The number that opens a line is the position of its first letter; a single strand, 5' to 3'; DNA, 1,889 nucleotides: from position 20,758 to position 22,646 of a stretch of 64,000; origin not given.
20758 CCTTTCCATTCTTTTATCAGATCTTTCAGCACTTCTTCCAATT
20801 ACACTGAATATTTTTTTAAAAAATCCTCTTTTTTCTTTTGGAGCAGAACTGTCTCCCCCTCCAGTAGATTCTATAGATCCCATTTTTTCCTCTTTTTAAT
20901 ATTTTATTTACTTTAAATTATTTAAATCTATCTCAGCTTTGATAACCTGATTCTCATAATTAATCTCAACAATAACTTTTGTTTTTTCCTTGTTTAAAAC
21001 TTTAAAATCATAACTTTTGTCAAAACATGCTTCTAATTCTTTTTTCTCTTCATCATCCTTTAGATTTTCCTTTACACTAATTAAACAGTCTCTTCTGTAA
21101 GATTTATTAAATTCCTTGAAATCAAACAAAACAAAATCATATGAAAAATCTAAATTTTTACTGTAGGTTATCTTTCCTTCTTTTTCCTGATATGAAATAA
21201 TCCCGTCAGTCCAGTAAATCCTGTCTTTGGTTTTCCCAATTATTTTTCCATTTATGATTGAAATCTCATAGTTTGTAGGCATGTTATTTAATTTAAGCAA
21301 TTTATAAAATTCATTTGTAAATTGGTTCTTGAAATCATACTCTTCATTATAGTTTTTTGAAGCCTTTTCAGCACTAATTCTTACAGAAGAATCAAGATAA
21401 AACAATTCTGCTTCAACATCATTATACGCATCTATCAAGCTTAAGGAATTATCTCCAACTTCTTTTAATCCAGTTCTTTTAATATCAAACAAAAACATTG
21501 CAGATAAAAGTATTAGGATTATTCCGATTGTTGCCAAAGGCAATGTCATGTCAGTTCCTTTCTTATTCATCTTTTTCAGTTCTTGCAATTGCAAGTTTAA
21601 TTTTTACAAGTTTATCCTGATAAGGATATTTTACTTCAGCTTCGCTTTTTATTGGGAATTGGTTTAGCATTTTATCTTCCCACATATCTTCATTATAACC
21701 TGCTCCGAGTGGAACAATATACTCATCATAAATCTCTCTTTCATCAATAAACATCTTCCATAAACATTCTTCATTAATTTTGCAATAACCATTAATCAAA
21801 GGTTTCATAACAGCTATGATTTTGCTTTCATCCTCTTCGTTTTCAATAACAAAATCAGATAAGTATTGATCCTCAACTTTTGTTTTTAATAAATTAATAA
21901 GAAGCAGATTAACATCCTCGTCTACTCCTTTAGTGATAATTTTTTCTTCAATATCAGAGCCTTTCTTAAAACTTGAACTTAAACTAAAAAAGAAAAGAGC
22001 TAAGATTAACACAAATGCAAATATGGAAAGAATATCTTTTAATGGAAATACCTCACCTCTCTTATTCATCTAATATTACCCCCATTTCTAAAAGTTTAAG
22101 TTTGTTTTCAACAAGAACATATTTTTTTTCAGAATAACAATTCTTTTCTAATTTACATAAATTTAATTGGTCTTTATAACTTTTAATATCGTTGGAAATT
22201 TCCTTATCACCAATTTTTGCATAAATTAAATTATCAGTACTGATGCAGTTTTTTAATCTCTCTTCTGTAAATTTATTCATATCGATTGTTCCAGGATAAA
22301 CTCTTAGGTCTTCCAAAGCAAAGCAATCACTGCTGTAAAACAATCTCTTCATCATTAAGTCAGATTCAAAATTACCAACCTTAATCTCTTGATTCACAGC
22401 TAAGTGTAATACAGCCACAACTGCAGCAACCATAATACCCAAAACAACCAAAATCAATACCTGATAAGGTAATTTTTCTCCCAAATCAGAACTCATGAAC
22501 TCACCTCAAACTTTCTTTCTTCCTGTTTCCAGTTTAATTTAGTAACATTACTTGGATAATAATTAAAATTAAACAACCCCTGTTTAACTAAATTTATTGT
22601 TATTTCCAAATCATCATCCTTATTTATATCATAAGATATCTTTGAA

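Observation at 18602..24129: Tandem operon of six or more class-III-signal-peptide (pilin-like) genes with a large membrane protein and a lipoprotein, but no assembly ATPase or platform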

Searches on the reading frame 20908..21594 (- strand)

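Call 6: search_protein_families(library=pfam, max_evalue=1, proteins=[window:20908-21594:-])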
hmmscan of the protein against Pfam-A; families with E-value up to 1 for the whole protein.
window:20908-21594:- (228 aa): 1 family
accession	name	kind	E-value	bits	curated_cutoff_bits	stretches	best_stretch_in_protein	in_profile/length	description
PF13218.11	DUF4026_N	-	0.89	10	27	0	175-226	7-62/147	Protein of unknown function (DUF4026) N-terminal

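Call 7: search_protein_families(library=ncbifam, max_evalue=1, proteins=[window:20908-21594:-])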
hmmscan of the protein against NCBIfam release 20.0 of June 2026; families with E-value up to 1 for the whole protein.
window:20908-21594:- (228 aa): 0 families

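Call 21: search_protein_families(library=phrogs, max_evalue=0.01, proteins=[P0002, P0003, P0004, P0006, P0008, P0009, P0011, P0012])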
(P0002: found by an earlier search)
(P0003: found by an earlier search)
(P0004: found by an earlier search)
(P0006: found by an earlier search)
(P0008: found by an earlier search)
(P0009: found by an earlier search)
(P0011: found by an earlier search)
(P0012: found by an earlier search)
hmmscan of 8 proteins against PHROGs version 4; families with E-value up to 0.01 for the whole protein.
P0002 (119 aa): 0 families

P0003 (111 aa): 0 families

P0004 (159 aa): 0 families

P0006 (109 aa): 0 families

P0008 (144 aa): 0 families

P0009 (168 aa): 0 families

P0011 (220 aa): 0 families

P0012 (272 aa): 1 family
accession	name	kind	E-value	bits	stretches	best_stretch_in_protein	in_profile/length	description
phrog_1119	-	moron, auxiliary metabolic gene and host takeover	0.0016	19.8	1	1-26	1-25/78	Cor superinfection exclusion protein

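Call 55: search_protein_families(library=pfam, max_evalue=0.001, proteins=[L004:2439-4682:+, L004:4686-6815:+, L005:2065-4344:+, L005:4357-6549:+, L009:2243-4348:+, L002:1-1557:+, L002:1554-3275:+, L009:18356-19276:-, L004:1364-2011:-, L004:1986-2360:-])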
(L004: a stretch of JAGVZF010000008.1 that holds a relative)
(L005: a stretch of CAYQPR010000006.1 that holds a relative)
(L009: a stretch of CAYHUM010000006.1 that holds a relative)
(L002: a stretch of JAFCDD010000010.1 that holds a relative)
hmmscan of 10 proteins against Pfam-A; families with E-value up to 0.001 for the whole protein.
L004:2439-4682:+ (747 aa): 1 family
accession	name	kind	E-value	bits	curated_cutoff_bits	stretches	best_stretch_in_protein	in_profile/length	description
PF00437.27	T2SSE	-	1.3e-17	63.9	24.9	1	415-596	110-275/370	Type II/IV secretion system protein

L004:4686-6815:+ (709 aa): 0 families

L005:2065-4344:+ (759 aa): 1 family
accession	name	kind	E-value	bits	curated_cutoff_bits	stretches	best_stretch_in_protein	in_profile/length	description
PF00437.27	T2SSE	-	1.3e-12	47.5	24.9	1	414-604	99-273/370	Type II/IV secretion system protein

L005:4357-6549:+ (730 aa): 0 families

L009:2243-4348:+ (701 aa): 0 families

L002:1-1557:+ (518 aa): 1 family
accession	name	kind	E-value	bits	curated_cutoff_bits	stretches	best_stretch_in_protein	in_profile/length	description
PF00437.27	T2SSE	-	1.7e-14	53.7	24.9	1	160-357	87-268/370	Type II/IV secretion system protein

L002:1554-3275:+ (573 aa): 0 families

L009:18356-19276:- (306 aa): 1 family
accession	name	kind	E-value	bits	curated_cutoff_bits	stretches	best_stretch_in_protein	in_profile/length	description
PF01478.23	Peptidase_A24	-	5.4e-17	62.6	26.5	1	22-144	1-104/104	Type IV leader peptidase family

L004:1364-2011:- (215 aa): 0 families

L004:1986-2360:- (124 aa): 0 families

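Call 79: search_protein_families(library=pfam, max_evalue=1, proteins=[L004:4686-6815:+, L035:12238-14490:+, L005:4357-6549:+, L009:2243-4348:+, L014:1146-3329:+])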
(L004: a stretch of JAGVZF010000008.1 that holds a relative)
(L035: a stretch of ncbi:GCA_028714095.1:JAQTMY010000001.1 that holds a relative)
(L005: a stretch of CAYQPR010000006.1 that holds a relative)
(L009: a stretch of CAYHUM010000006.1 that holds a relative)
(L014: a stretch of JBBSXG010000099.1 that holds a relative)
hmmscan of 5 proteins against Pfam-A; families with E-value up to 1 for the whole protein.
L004:4686-6815:+ (709 aa): 0 families

L035:12238-14490:+ (750 aa): 4 families
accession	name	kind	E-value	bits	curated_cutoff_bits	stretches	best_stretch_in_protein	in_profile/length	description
PF20990.2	DUF2207_C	-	0.0021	18.2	33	1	241-356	79-192/247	Predicted membrane protein (DUF2207) C-terminal domain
PF04513.17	Baculo_PEP_C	-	0.0089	16.5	38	1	591-658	65-132/140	Baculovirus polyhedron envelope protein, PEP, C terminus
PF00482.28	T2SSF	-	0.24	11.8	25.2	1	190-318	7-125/125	Type II secretion system (T2SS), protein F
PF25472.1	DUF7902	-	0.29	11.8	26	1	595-651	17-71/85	Domain of unknown function (DUF7902)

L005:4357-6549:+ (730 aa): 2 families
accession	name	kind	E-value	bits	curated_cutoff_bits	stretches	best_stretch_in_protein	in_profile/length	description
PF00482.28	T2SSF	-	0.026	14.9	25.2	0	477-592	4-109/125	Type II secretion system (T2SS), protein F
PF18895.5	T4SS_pilin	-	0.69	10.5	26.6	0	662-720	15-71/71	Type IV secretion system pilin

L009:2243-4348:+ (701 aa): 5 families
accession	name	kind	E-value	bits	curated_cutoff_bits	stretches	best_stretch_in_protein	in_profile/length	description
PF03885.18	DUF327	-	0.048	14.1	25.8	1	513-580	70-139/143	Protein of unknown function (DUF327)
PF08038.17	Tom7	-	0.074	13.2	27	1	365-383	17-34/41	TOM7 family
PF24853.1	DUF7727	-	0.078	13.9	27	1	613-700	37-128/139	Domain of unknown function (DUF7727)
PF13940.11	Ldr_toxin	-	0.31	11.6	27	1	573-593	16-33/35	Toxin Ldr, type I toxin-antitoxin system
PF04513.17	Baculo_PEP_C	-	0.41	11.1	38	0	485-604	8-125/140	Baculovirus polyhedron envelope protein, PEP, C terminus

L014:1146-3329:+ (727 aa): 1 family
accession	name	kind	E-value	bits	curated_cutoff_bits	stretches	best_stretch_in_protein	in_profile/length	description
PF01397.27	Terpene_synth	-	0.095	12.8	37.6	1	2-87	68-151/188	Terpene synthase, N-terminal domain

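Call 106: search_protein_families(library=pfam, max_evalue=0.001, proteins=[L003:1245-2177:+, L021:3359-4531:+, L021:4578-5639:+, L024:891-1949:+, L006:243-1343:+, L016:7783-8901:+, L013:8821-9861:+, L020:5804-6805:+, L015:3815-4813:+, L005:6622-7620:+])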
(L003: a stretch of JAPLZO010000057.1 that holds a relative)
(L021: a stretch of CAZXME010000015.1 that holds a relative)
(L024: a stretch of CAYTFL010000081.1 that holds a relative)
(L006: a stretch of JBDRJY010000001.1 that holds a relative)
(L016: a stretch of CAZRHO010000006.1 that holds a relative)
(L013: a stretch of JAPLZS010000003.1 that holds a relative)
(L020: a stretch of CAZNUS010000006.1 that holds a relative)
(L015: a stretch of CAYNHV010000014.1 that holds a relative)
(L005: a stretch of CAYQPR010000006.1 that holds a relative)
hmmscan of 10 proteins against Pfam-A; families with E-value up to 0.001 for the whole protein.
L003:1245-2177:+ (310 aa): 1 family
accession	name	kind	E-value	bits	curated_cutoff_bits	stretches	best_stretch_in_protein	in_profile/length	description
PF01551.29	Peptidase_M23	-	1.1e-23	83.6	28.7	1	182-273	2-96/96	Peptidase family M23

L021:3359-4531:+ (390 aa): 0 families

L021:4578-5639:+ (353 aa): 0 families

L024:891-1949:+ (352 aa): 0 families

L006:243-1343:+ (366 aa): 0 families

L016:7783-8901:+ (372 aa): 0 families

L013:8821-9861:+ (346 aa): 1 family
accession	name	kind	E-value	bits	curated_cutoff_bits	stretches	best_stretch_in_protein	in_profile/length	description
PF01520.23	Amidase_3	-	3.3e-13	50.5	27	1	172-342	2-173/174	N-acetylmuramoyl-L-alanine amidase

L020:5804-6805:+ (333 aa): 0 families

L015:3815-4813:+ (332 aa): 1 family
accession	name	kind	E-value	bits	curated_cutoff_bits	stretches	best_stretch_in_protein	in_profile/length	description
PF00801.26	PKD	-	6e-07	29.8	23.5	1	126-198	7-71/80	PKD domain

L005:6622-7620:+ (332 aa): 0 families

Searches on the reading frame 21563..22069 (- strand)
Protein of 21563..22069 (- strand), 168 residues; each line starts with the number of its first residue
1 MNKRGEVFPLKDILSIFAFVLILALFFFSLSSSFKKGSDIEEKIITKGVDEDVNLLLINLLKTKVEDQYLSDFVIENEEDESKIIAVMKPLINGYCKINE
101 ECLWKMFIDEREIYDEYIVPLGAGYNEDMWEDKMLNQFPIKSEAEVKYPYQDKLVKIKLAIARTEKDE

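Call 6: search_protein_families(library=pfam, max_evalue=1, proteins=[window:21563-22069:-])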
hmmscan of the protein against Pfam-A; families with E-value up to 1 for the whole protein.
window:21563-22069:- (168 aa): 1 family
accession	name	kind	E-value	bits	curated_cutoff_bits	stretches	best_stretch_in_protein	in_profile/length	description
PF20496.3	Dbl7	-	0.085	12.7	25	1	35-84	186-235/274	Double strand break localizing Dbl7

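Call 7: search_protein_families(library=ncbifam, max_evalue=1, proteins=[window:21563-22069:-])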
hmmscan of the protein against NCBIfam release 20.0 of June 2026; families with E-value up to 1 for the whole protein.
window:21563-22069:- (168 aa): 1 family
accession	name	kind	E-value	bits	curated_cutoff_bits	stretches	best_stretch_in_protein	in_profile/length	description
TIGR03514.2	GldB_lipoprot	equivalog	0.0035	16.6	190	1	38-116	164-240/308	gliding motility lipoprotein GldB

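Call 21: search_protein_families(library=phrogs, max_evalue=0.01, proteins=[P0002, P0003, P0004, P0006, P0008, P0009, P0011, P0012])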
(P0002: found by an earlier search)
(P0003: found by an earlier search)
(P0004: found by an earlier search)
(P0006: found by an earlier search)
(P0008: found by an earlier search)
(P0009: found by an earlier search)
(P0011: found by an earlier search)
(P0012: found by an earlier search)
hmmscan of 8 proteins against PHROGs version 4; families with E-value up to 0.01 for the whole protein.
P0002 (119 aa): 0 families

P0003 (111 aa): 0 families

P0004 (159 aa): 0 families

P0006 (109 aa): 0 families

P0008 (144 aa): 0 families

P0009 (168 aa): 0 families

P0011 (220 aa): 0 families

P0012 (272 aa): 1 family
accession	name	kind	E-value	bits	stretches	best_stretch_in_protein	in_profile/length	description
phrog_1119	-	moron, auxiliary metabolic gene and host takeover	0.0016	19.8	1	1-26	1-25/78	Cor superinfection exclusion protein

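Call 55: search_protein_families(library=pfam, max_evalue=0.001, proteins=[L004:2439-4682:+, L004:4686-6815:+, L005:2065-4344:+, L005:4357-6549:+, L009:2243-4348:+, L002:1-1557:+, L002:1554-3275:+, L009:18356-19276:-, L004:1364-2011:-, L004:1986-2360:-])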
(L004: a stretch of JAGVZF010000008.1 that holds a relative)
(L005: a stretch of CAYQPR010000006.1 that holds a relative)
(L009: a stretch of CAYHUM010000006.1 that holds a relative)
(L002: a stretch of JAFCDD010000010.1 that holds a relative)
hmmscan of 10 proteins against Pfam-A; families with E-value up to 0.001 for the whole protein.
L004:2439-4682:+ (747 aa): 1 family
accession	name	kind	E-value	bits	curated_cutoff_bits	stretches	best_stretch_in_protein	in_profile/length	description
PF00437.27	T2SSE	-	1.3e-17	63.9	24.9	1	415-596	110-275/370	Type II/IV secretion system protein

L004:4686-6815:+ (709 aa): 0 families

L005:2065-4344:+ (759 aa): 1 family
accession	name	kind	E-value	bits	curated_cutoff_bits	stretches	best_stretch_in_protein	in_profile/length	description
PF00437.27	T2SSE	-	1.3e-12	47.5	24.9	1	414-604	99-273/370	Type II/IV secretion system protein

L005:4357-6549:+ (730 aa): 0 families

L009:2243-4348:+ (701 aa): 0 families

L002:1-1557:+ (518 aa): 1 family
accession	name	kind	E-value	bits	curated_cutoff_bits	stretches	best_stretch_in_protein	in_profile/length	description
PF00437.27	T2SSE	-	1.7e-14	53.7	24.9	1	160-357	87-268/370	Type II/IV secretion system protein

L002:1554-3275:+ (573 aa): 0 families

L009:18356-19276:- (306 aa): 1 family
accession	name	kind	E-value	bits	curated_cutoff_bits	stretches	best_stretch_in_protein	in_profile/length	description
PF01478.23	Peptidase_A24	-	5.4e-17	62.6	26.5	1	22-144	1-104/104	Type IV leader peptidase family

L004:1364-2011:- (215 aa): 0 families

L004:1986-2360:- (124 aa): 0 families

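Call 79: search_protein_families(library=pfam, max_evalue=1, proteins=[L004:4686-6815:+, L035:12238-14490:+, L005:4357-6549:+, L009:2243-4348:+, L014:1146-3329:+])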
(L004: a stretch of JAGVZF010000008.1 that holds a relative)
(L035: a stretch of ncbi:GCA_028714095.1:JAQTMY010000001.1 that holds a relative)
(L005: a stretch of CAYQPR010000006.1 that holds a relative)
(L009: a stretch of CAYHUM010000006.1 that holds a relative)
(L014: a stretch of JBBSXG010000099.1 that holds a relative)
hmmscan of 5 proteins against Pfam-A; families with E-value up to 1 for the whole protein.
L004:4686-6815:+ (709 aa): 0 families

L035:12238-14490:+ (750 aa): 4 families
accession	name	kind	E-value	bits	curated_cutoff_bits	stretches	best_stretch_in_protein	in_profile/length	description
PF20990.2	DUF2207_C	-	0.0021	18.2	33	1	241-356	79-192/247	Predicted membrane protein (DUF2207) C-terminal domain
PF04513.17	Baculo_PEP_C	-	0.0089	16.5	38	1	591-658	65-132/140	Baculovirus polyhedron envelope protein, PEP, C terminus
PF00482.28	T2SSF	-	0.24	11.8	25.2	1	190-318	7-125/125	Type II secretion system (T2SS), protein F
PF25472.1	DUF7902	-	0.29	11.8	26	1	595-651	17-71/85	Domain of unknown function (DUF7902)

L005:4357-6549:+ (730 aa): 2 families
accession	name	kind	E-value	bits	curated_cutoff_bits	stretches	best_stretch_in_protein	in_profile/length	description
PF00482.28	T2SSF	-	0.026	14.9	25.2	0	477-592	4-109/125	Type II secretion system (T2SS), protein F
PF18895.5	T4SS_pilin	-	0.69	10.5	26.6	0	662-720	15-71/71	Type IV secretion system pilin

L009:2243-4348:+ (701 aa): 5 families
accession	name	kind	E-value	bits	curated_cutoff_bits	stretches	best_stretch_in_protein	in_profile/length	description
PF03885.18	DUF327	-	0.048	14.1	25.8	1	513-580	70-139/143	Protein of unknown function (DUF327)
PF08038.17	Tom7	-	0.074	13.2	27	1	365-383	17-34/41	TOM7 family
PF24853.1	DUF7727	-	0.078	13.9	27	1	613-700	37-128/139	Domain of unknown function (DUF7727)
PF13940.11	Ldr_toxin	-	0.31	11.6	27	1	573-593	16-33/35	Toxin Ldr, type I toxin-antitoxin system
PF04513.17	Baculo_PEP_C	-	0.41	11.1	38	0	485-604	8-125/140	Baculovirus polyhedron envelope protein, PEP, C terminus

L014:1146-3329:+ (727 aa): 1 family
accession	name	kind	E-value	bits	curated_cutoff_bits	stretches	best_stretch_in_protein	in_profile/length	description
PF01397.27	Terpene_synth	-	0.095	12.8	37.6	1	2-87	68-151/188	Terpene synthase, N-terminal domain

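Call 106: search_protein_families(library=pfam, max_evalue=0.001, proteins=[L003:1245-2177:+, L021:3359-4531:+, L021:4578-5639:+, L024:891-1949:+, L006:243-1343:+, L016:7783-8901:+, L013:8821-9861:+, L020:5804-6805:+, L015:3815-4813:+, L005:6622-7620:+])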
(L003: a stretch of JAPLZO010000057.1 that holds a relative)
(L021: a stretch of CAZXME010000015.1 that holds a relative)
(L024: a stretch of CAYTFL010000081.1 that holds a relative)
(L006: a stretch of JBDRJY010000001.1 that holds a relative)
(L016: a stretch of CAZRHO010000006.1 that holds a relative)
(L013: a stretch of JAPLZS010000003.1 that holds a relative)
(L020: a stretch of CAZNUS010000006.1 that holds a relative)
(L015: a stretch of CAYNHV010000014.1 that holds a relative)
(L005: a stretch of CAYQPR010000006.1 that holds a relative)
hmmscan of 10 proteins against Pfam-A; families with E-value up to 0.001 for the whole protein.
L003:1245-2177:+ (310 aa): 1 family
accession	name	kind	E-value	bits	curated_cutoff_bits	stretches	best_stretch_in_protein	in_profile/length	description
PF01551.29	Peptidase_M23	-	1.1e-23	83.6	28.7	1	182-273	2-96/96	Peptidase family M23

L021:3359-4531:+ (390 aa): 0 families

L021:4578-5639:+ (353 aa): 0 families

L024:891-1949:+ (352 aa): 0 families

L006:243-1343:+ (366 aa): 0 families

L016:7783-8901:+ (372 aa): 0 families

L013:8821-9861:+ (346 aa): 1 family
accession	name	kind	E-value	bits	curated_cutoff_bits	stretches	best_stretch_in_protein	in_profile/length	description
PF01520.23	Amidase_3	-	3.3e-13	50.5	27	1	172-342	2-173/174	N-acetylmuramoyl-L-alanine amidase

L020:5804-6805:+ (333 aa): 0 families

L015:3815-4813:+ (332 aa): 1 family
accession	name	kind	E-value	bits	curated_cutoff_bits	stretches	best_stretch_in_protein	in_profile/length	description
PF00801.26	PKD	-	6e-07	29.8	23.5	1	126-198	7-71/80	PKD domain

L005:6622-7620:+ (332 aa): 0 families

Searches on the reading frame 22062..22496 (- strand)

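Call 6: search_protein_families(library=pfam, max_evalue=1, proteins=[window:22062-22496:-])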
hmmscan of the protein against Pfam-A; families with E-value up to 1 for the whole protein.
window:22062-22496:- (144 aa): 2 families
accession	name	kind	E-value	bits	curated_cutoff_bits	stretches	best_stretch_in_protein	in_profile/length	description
PF20289.3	MComp1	-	0.064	13.5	27.3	1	82-131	33-77/99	ABC-three component (ABC-3C) system Middle Component 1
PF07214.17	DUF1418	-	0.08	13.2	22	1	8-40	6-35/94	Protein of unknown function (DUF1418)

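Call 7: search_protein_families(library=ncbifam, max_evalue=1, proteins=[window:22062-22496:-])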
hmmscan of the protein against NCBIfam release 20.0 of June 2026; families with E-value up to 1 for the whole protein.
window:22062-22496:- (144 aa): 0 families

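Call 21: search_protein_families(library=phrogs, max_evalue=0.01, proteins=[P0002, P0003, P0004, P0006, P0008, P0009, P0011, P0012])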
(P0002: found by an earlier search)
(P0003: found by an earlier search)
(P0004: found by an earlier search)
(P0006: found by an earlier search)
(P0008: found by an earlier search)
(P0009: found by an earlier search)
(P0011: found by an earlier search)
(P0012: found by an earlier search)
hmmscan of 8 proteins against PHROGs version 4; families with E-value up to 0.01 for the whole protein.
P0002 (119 aa): 0 families

P0003 (111 aa): 0 families

P0004 (159 aa): 0 families

P0006 (109 aa): 0 families

P0008 (144 aa): 0 families

P0009 (168 aa): 0 families

P0011 (220 aa): 0 families

P0012 (272 aa): 1 family
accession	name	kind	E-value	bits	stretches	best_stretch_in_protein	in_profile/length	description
phrog_1119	-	moron, auxiliary metabolic gene and host takeover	0.0016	19.8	1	1-26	1-25/78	Cor superinfection exclusion protein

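Call 55: search_protein_families(library=pfam, max_evalue=0.001, proteins=[L004:2439-4682:+, L004:4686-6815:+, L005:2065-4344:+, L005:4357-6549:+, L009:2243-4348:+, L002:1-1557:+, L002:1554-3275:+, L009:18356-19276:-, L004:1364-2011:-, L004:1986-2360:-])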
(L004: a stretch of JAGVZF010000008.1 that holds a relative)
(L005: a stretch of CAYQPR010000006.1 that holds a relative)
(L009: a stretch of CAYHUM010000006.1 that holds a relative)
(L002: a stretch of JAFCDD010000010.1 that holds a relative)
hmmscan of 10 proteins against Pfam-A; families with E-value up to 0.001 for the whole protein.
L004:2439-4682:+ (747 aa): 1 family
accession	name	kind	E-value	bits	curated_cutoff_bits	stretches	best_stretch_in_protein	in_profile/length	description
PF00437.27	T2SSE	-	1.3e-17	63.9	24.9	1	415-596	110-275/370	Type II/IV secretion system protein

L004:4686-6815:+ (709 aa): 0 families

L005:2065-4344:+ (759 aa): 1 family
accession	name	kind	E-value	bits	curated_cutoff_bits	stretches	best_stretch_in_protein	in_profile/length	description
PF00437.27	T2SSE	-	1.3e-12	47.5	24.9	1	414-604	99-273/370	Type II/IV secretion system protein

L005:4357-6549:+ (730 aa): 0 families

L009:2243-4348:+ (701 aa): 0 families

L002:1-1557:+ (518 aa): 1 family
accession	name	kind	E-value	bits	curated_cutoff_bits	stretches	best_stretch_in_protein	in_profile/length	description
PF00437.27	T2SSE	-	1.7e-14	53.7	24.9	1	160-357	87-268/370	Type II/IV secretion system protein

L002:1554-3275:+ (573 aa): 0 families

L009:18356-19276:- (306 aa): 1 family
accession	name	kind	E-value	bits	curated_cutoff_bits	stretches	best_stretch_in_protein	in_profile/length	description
PF01478.23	Peptidase_A24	-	5.4e-17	62.6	26.5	1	22-144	1-104/104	Type IV leader peptidase family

L004:1364-2011:- (215 aa): 0 families

L004:1986-2360:- (124 aa): 0 families

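Call 79: search_protein_families(library=pfam, max_evalue=1, proteins=[L004:4686-6815:+, L035:12238-14490:+, L005:4357-6549:+, L009:2243-4348:+, L014:1146-3329:+])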
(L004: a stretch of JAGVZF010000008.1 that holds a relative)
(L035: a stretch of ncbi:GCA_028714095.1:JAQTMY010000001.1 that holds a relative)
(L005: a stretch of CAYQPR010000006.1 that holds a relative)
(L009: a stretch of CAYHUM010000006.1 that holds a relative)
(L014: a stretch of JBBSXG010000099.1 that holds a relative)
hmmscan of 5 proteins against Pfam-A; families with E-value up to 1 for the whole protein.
L004:4686-6815:+ (709 aa): 0 families

L035:12238-14490:+ (750 aa): 4 families
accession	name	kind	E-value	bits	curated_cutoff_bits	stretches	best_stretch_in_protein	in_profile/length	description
PF20990.2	DUF2207_C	-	0.0021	18.2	33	1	241-356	79-192/247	Predicted membrane protein (DUF2207) C-terminal domain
PF04513.17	Baculo_PEP_C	-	0.0089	16.5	38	1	591-658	65-132/140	Baculovirus polyhedron envelope protein, PEP, C terminus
PF00482.28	T2SSF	-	0.24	11.8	25.2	1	190-318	7-125/125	Type II secretion system (T2SS), protein F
PF25472.1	DUF7902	-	0.29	11.8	26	1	595-651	17-71/85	Domain of unknown function (DUF7902)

L005:4357-6549:+ (730 aa): 2 families
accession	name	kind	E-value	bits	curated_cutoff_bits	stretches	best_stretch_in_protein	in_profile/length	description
PF00482.28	T2SSF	-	0.026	14.9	25.2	0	477-592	4-109/125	Type II secretion system (T2SS), protein F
PF18895.5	T4SS_pilin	-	0.69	10.5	26.6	0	662-720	15-71/71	Type IV secretion system pilin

L009:2243-4348:+ (701 aa): 5 families
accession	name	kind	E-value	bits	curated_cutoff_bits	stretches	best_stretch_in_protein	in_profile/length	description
PF03885.18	DUF327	-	0.048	14.1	25.8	1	513-580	70-139/143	Protein of unknown function (DUF327)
PF08038.17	Tom7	-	0.074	13.2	27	1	365-383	17-34/41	TOM7 family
PF24853.1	DUF7727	-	0.078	13.9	27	1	613-700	37-128/139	Domain of unknown function (DUF7727)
PF13940.11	Ldr_toxin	-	0.31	11.6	27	1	573-593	16-33/35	Toxin Ldr, type I toxin-antitoxin system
PF04513.17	Baculo_PEP_C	-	0.41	11.1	38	0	485-604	8-125/140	Baculovirus polyhedron envelope protein, PEP, C terminus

L014:1146-3329:+ (727 aa): 1 family
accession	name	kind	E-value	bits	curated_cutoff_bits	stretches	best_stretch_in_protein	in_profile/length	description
PF01397.27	Terpene_synth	-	0.095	12.8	37.6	1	2-87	68-151/188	Terpene synthase, N-terminal domain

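Call 106: search_protein_families(library=pfam, max_evalue=0.001, proteins=[L003:1245-2177:+, L021:3359-4531:+, L021:4578-5639:+, L024:891-1949:+, L006:243-1343:+, L016:7783-8901:+, L013:8821-9861:+, L020:5804-6805:+, L015:3815-4813:+, L005:6622-7620:+])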
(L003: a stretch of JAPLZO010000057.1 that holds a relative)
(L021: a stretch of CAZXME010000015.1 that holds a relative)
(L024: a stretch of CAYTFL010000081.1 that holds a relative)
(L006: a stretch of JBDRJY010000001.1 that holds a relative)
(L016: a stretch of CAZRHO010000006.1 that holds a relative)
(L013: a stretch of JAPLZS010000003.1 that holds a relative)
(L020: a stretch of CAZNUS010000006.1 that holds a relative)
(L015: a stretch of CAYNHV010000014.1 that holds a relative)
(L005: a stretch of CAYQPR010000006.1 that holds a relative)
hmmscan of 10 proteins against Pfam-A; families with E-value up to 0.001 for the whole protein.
L003:1245-2177:+ (310 aa): 1 family
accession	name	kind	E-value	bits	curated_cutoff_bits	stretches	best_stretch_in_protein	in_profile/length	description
PF01551.29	Peptidase_M23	-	1.1e-23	83.6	28.7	1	182-273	2-96/96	Peptidase family M23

L021:3359-4531:+ (390 aa): 0 families

L021:4578-5639:+ (353 aa): 0 families

L024:891-1949:+ (352 aa): 0 families

L006:243-1343:+ (366 aa): 0 families

L016:7783-8901:+ (372 aa): 0 families

L013:8821-9861:+ (346 aa): 1 family
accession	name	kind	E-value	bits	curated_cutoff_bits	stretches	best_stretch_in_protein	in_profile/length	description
PF01520.23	Amidase_3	-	3.3e-13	50.5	27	1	172-342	2-173/174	N-acetylmuramoyl-L-alanine amidase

L020:5804-6805:+ (333 aa): 0 families

L015:3815-4813:+ (332 aa): 1 family
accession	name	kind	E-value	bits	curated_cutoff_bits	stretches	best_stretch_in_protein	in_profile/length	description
PF00801.26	PKD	-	6e-07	29.8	23.5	1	126-198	7-71/80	PKD domain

L005:6622-7620:+ (332 aa): 0 families
